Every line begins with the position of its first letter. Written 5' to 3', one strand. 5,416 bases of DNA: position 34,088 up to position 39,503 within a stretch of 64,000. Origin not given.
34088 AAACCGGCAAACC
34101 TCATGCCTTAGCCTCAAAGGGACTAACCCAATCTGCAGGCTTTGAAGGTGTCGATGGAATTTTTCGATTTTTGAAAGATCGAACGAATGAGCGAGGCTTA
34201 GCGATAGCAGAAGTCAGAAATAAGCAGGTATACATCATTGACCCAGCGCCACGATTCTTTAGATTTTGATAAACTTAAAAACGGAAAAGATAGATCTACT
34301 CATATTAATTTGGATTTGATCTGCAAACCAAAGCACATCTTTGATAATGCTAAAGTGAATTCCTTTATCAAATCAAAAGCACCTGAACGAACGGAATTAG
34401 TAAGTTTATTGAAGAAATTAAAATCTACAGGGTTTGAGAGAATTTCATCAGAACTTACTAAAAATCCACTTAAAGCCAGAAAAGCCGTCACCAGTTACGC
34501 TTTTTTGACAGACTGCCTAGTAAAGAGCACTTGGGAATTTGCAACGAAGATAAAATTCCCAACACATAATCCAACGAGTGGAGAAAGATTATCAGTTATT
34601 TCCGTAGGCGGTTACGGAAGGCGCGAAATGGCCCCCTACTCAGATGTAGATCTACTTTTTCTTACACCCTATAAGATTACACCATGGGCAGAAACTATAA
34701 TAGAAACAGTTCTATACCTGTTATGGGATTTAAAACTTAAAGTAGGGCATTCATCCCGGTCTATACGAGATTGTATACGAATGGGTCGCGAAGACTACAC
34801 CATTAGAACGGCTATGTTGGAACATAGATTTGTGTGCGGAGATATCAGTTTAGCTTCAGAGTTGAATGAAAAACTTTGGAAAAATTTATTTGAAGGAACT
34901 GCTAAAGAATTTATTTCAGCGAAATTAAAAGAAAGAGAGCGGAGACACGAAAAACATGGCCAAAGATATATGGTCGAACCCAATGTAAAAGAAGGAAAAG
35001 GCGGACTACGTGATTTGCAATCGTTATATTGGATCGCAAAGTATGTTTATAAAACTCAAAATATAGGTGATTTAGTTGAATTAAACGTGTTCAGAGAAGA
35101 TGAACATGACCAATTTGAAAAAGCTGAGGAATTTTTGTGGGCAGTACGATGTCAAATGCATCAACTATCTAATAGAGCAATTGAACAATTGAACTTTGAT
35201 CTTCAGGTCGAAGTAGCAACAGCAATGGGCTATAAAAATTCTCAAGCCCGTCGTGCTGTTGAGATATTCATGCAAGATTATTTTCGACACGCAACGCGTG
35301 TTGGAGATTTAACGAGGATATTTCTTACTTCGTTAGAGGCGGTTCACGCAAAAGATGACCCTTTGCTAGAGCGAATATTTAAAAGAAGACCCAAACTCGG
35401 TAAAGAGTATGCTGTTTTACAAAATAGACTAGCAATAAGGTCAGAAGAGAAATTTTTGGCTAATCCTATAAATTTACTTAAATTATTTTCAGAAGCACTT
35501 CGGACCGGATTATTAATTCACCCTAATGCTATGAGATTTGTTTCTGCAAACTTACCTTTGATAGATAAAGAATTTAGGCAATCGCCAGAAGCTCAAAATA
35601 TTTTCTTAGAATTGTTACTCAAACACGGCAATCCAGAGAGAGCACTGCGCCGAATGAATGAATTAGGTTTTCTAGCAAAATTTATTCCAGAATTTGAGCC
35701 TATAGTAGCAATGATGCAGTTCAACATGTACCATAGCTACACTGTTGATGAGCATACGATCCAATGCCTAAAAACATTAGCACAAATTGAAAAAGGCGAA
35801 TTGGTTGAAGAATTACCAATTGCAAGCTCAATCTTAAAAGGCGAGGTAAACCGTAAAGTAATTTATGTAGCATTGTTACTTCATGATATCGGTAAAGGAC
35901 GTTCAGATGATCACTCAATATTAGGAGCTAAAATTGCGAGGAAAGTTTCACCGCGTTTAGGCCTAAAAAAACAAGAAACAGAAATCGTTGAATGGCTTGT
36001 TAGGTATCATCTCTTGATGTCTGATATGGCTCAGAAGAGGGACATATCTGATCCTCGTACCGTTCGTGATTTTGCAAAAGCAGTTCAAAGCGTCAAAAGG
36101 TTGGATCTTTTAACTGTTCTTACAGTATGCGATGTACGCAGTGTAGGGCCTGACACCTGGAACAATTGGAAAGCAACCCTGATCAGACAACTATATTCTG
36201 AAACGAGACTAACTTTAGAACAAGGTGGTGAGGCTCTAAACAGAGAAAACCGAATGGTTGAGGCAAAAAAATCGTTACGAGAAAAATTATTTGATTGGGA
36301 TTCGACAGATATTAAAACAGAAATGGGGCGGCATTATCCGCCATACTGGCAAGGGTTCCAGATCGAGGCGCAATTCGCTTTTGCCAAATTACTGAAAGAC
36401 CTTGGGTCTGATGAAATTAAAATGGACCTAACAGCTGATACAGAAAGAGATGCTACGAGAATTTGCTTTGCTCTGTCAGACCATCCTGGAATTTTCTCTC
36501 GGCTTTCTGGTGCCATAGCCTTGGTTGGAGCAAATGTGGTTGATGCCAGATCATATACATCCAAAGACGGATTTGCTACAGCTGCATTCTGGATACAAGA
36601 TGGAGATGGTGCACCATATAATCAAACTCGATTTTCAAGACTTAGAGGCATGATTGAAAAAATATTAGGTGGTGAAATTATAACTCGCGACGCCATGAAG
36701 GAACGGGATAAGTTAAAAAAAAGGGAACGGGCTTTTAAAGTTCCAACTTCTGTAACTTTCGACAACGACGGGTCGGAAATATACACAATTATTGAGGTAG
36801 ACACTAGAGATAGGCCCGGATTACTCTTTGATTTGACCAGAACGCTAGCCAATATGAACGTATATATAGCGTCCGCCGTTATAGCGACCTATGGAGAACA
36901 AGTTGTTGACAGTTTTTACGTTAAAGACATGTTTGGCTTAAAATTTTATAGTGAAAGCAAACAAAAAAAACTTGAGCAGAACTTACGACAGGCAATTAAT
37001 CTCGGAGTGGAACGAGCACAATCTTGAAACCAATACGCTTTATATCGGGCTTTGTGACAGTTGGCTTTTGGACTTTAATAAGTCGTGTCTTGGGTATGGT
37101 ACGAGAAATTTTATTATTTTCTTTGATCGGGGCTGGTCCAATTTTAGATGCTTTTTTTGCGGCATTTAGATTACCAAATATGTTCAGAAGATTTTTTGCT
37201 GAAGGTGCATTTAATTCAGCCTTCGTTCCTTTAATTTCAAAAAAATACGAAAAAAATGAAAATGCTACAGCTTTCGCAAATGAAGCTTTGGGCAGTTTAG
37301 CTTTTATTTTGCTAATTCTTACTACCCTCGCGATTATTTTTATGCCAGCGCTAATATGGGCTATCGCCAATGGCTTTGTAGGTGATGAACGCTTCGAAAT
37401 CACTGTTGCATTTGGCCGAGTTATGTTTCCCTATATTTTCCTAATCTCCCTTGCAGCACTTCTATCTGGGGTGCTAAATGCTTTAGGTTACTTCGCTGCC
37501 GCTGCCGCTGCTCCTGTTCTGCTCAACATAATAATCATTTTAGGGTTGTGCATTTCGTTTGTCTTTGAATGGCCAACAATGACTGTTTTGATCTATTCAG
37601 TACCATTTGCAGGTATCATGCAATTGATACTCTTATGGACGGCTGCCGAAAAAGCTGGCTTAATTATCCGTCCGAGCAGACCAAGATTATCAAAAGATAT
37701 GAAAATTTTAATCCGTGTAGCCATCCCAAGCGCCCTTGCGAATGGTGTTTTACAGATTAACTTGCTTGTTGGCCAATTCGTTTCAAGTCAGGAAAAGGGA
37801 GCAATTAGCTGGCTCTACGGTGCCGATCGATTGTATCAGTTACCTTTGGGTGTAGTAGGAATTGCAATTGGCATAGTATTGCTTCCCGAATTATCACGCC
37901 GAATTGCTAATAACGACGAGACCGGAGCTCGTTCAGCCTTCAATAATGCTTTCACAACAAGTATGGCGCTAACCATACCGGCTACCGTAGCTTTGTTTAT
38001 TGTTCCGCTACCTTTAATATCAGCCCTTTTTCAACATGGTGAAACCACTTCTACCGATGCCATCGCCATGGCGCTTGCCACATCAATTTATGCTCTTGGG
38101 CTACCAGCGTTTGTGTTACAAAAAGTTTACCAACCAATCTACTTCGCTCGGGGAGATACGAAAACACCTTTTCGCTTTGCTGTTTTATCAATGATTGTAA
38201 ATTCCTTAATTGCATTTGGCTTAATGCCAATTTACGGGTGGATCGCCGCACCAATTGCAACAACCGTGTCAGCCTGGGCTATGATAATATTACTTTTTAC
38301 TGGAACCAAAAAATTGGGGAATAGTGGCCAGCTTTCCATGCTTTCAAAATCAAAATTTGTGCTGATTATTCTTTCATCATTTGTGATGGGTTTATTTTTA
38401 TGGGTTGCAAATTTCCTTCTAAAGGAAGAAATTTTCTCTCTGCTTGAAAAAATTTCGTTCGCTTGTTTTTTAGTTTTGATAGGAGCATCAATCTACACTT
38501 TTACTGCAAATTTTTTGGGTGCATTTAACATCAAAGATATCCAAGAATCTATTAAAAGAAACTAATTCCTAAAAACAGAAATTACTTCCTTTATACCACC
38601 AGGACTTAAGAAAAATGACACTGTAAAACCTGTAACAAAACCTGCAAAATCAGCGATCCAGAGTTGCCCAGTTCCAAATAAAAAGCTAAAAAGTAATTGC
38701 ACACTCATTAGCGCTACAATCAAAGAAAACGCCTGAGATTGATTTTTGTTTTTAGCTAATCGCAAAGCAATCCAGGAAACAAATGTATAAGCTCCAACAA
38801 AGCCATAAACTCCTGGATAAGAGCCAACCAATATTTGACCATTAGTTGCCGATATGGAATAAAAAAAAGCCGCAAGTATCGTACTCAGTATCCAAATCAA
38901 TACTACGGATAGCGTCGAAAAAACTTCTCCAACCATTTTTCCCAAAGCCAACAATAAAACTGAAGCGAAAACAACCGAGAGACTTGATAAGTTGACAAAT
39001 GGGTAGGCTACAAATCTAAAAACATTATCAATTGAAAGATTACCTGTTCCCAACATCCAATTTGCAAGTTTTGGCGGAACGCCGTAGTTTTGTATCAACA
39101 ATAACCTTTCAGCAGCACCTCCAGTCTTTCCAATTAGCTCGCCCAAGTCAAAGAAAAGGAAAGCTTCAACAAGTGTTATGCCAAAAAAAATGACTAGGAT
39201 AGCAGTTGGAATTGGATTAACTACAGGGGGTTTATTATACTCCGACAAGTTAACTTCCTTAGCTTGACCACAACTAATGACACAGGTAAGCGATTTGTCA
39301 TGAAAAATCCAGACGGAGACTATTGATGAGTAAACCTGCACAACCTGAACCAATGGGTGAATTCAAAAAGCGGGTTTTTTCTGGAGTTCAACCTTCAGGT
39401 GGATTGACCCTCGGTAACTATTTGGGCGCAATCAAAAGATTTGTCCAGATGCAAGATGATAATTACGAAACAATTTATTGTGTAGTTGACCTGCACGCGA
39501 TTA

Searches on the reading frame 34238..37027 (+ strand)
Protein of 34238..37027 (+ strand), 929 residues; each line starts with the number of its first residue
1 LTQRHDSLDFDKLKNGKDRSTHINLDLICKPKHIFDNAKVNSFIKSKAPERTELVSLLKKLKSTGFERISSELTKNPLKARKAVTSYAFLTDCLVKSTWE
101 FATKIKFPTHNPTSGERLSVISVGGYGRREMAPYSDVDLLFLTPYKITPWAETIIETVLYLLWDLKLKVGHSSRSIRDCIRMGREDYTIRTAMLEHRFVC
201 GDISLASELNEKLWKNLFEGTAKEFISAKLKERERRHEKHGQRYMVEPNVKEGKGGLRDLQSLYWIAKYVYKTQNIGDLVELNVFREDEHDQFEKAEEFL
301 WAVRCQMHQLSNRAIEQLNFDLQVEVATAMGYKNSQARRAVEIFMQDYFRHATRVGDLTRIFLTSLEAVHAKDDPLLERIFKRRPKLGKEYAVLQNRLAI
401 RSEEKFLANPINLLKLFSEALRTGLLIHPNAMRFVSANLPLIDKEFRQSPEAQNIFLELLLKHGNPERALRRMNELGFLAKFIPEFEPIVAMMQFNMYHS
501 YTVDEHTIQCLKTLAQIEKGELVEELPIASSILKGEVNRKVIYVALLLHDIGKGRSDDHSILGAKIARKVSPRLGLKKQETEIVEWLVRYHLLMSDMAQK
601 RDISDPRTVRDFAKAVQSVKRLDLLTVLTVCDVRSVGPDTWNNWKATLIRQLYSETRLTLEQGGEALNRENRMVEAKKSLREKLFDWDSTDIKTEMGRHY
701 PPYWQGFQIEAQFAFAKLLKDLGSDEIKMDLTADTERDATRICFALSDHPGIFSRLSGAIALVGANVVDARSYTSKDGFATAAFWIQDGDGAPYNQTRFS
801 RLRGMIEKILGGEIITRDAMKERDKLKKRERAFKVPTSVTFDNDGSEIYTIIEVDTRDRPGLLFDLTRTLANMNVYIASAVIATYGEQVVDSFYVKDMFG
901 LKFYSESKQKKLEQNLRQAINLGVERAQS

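Call 44: search_protein_families(library=pfam, max_evalue=0.00001, proteins=[window:34238-37027:+])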
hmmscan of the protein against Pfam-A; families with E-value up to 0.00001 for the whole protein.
window:34238-37027:+ (929 aa): 4 families
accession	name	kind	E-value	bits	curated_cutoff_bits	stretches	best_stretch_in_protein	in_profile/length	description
PF08335.16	GlnD_UR_UTase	-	3.5e-44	150.7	21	1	225-363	2-141/141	GlnD PII-uridylyltransferase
PF01966.28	HD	-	9.6e-14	52.1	22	1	503-625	1-113/116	HD domain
PF01842.31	ACT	-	1.2e-13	50.9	27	0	850-887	1-38/66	ACT domain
PF24931.1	ACT_ACR9_3rd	-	1.6e-09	38.2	27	1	838-920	1-84/98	ACR9-like, ACT-like domain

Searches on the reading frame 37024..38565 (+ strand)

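Call 44: search_protein_families(library=pfam, max_evalue=0.00001, proteins=[window:37024-38565:+])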
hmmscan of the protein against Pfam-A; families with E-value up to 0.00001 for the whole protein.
window:37024-38565:+ (513 aa): 2 families
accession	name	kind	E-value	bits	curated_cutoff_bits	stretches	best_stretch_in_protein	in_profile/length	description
PF03023.19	MurJ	-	2e-96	323.8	27.4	1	33-466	3-437/451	Lipid II flippase MurJ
PF01554.23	MatE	-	4.2e-07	30.2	24.9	1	275-397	41-159/161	MatE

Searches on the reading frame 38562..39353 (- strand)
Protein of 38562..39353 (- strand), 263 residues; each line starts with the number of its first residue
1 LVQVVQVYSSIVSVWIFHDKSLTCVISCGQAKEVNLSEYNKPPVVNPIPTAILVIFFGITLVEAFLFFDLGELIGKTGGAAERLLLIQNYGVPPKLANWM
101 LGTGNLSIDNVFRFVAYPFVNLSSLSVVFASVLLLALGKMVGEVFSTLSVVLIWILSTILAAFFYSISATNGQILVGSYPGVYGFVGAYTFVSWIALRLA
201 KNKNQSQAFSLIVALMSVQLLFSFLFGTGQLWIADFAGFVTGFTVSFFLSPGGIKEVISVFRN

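Call 44: search_protein_families(library=pfam, max_evalue=0.00001, proteins=[window:38562-39353:-])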
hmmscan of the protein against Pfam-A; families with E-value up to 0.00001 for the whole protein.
window:38562-39353:- (263 aa): 1 family
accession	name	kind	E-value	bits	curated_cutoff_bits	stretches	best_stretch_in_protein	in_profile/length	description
PF01694.28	Rhomboid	-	4e-11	43.7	22.6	1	111-250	4-141/143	Rhomboid domain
